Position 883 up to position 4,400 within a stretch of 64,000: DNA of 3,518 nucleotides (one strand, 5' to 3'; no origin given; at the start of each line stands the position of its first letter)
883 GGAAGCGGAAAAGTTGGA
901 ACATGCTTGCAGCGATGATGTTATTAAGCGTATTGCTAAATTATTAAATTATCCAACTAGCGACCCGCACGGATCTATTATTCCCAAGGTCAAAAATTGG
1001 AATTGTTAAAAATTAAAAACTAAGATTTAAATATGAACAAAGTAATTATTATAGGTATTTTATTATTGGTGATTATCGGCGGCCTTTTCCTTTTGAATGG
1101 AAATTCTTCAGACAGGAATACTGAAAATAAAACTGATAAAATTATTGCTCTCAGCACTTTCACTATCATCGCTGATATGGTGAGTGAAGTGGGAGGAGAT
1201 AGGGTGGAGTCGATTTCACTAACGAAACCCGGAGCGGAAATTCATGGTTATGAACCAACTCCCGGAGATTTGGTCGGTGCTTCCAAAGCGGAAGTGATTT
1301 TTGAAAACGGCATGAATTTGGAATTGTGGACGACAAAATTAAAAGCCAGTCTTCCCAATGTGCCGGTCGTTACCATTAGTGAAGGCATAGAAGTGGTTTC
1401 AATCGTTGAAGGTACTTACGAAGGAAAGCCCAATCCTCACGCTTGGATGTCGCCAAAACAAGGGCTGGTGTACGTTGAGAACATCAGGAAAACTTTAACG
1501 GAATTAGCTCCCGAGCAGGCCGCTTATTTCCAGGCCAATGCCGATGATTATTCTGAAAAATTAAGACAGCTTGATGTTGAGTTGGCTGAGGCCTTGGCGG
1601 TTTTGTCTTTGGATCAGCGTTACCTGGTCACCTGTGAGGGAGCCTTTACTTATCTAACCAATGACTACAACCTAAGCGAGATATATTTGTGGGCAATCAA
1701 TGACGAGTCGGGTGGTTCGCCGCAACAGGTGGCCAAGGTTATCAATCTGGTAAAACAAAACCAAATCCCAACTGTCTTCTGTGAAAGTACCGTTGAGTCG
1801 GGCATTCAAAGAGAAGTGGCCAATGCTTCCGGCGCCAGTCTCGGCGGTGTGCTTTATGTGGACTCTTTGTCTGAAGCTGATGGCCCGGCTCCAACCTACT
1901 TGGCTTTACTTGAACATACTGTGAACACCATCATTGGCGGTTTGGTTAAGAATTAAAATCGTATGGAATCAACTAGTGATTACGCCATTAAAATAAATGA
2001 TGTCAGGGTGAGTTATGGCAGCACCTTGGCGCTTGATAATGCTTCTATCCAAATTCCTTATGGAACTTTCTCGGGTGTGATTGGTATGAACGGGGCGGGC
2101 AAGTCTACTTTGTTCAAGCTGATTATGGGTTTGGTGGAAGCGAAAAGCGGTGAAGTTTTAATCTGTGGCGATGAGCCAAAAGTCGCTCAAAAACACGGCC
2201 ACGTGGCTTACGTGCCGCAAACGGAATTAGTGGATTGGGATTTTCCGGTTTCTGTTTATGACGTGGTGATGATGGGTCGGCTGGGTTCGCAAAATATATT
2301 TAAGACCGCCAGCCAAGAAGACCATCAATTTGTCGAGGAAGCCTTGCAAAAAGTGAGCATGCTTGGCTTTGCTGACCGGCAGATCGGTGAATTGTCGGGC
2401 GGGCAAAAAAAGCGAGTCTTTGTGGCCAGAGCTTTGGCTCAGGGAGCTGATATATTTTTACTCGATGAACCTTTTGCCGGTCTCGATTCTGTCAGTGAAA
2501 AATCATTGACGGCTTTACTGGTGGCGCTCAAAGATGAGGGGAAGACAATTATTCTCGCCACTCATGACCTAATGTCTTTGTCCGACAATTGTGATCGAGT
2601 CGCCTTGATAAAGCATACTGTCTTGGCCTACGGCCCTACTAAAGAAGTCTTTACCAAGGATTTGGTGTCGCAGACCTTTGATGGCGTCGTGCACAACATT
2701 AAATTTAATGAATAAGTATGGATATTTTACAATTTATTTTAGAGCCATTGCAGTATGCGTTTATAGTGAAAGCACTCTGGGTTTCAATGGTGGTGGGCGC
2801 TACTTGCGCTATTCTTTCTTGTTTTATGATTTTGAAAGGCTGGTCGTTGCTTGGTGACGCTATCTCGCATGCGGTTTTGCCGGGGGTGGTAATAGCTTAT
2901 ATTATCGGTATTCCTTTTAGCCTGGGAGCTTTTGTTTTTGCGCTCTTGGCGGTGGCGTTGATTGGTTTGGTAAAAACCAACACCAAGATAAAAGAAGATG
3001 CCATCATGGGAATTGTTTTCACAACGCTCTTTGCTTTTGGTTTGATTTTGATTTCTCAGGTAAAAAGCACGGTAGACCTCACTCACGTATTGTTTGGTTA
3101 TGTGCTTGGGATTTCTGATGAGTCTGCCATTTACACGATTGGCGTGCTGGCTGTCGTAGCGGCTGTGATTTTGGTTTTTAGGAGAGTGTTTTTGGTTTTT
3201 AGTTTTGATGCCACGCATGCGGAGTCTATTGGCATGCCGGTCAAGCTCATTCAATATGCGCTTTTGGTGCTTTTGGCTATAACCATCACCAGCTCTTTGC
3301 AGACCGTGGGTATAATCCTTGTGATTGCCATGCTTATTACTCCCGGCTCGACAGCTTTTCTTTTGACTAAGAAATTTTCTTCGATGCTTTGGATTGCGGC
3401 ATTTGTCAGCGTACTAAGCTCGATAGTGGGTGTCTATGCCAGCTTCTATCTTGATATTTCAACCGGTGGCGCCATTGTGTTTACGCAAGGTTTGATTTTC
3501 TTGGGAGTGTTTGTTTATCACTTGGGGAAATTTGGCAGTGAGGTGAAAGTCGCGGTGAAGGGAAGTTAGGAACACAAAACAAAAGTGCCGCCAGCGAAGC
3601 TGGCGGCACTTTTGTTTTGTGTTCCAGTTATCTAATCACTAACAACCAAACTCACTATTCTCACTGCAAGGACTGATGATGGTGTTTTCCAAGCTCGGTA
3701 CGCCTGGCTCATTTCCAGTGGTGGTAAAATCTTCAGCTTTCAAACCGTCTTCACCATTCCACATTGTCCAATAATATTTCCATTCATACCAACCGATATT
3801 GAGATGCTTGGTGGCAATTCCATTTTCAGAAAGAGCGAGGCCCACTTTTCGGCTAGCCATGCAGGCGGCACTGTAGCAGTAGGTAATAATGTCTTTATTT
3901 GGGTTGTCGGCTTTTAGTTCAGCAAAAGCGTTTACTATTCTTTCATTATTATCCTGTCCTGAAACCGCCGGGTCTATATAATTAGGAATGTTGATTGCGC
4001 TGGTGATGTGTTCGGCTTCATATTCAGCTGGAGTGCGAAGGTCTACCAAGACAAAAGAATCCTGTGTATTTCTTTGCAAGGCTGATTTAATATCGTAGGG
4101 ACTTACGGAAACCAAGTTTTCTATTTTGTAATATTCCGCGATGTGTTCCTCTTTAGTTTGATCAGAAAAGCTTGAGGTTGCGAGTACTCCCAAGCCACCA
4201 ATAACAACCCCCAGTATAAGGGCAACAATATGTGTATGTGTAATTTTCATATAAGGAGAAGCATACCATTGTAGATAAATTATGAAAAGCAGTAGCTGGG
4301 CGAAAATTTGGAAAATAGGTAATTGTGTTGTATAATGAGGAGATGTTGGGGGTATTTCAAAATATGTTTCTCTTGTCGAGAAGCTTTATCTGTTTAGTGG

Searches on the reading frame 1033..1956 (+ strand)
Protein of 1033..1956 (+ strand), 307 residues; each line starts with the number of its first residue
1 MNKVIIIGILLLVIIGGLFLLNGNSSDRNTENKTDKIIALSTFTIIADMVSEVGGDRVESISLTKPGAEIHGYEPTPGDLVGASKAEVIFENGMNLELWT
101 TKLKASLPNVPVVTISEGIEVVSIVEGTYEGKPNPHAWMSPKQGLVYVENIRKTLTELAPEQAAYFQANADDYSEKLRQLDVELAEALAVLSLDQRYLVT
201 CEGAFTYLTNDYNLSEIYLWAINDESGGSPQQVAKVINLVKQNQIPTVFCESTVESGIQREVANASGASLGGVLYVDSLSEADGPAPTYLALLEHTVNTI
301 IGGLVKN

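Call 92: search_protein_families(library=pfam, proteins=[window:1033-1956:+], max_evalue=0.001)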
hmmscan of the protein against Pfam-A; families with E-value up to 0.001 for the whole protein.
window:1033-1956:+ (307 aa): 1 family
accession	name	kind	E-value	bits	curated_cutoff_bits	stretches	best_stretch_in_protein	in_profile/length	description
PF01297.22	ZnuA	-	1.4e-76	257.9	29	1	41-300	3-260/263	Zinc-uptake complex component A periplasmic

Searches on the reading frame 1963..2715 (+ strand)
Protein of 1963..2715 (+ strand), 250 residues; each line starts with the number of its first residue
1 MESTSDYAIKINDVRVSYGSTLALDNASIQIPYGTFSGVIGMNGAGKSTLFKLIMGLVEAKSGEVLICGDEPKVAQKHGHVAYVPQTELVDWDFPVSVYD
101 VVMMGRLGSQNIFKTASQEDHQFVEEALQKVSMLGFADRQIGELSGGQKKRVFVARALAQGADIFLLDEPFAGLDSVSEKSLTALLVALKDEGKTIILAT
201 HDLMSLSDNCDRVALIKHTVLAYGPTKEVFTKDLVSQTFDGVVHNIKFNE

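Call 91: search_protein_families(library=pfam, proteins=[window:1963-2715:+], max_evalue=0.001)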
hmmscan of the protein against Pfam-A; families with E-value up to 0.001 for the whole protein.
window:1963-2715:+ (250 aa): 3 families
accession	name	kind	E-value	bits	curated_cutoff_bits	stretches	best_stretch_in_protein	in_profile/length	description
PF00005.33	ABC_tran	-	6.9e-29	101.6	25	1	24-172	1-137/137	ABC transporter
PF13304.12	AAA_21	-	1.6e-08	35.4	27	1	139-203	233-300/304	AAA domain, putative AbiEii toxin, Type IV TA system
PF02463.25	SMC_N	-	9.6e-08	32.2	40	1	33-214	22-212/220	RecF/RecN/SMC N terminal domain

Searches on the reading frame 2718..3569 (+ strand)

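Call 91: search_protein_families(library=pfam, proteins=[window:2718-3569:+], max_evalue=0.001)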
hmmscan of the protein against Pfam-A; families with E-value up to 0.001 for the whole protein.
window:2718-3569:+ (283 aa): 2 families
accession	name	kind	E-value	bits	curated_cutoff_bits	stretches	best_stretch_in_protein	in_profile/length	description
PF00950.22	ABC-3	-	3.8e-78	263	20.1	1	12-267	1-257/258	ABC 3 transport family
PF01032.23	FecCD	-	1.1e-06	28.3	26.5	1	53-239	93-279/311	FecCD transport family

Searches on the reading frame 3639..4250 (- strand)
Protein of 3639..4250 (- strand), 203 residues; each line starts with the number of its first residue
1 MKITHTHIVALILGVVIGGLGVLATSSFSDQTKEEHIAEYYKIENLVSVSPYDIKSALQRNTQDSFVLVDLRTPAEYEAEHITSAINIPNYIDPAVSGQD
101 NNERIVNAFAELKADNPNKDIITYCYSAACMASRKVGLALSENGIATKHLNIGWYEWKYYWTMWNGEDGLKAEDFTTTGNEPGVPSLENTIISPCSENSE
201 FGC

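Call 91: search_protein_families(library=pfam, proteins=[window:3639-4250:-], max_evalue=0.001)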
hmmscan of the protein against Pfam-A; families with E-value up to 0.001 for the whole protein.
window:3639-4250:- (203 aa): 1 family
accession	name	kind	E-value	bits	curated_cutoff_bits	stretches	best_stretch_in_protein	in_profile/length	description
PF00581.25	Rhodanese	-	8.4e-15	55.5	22.2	1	57-158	8-100/102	Rhodanese-like domain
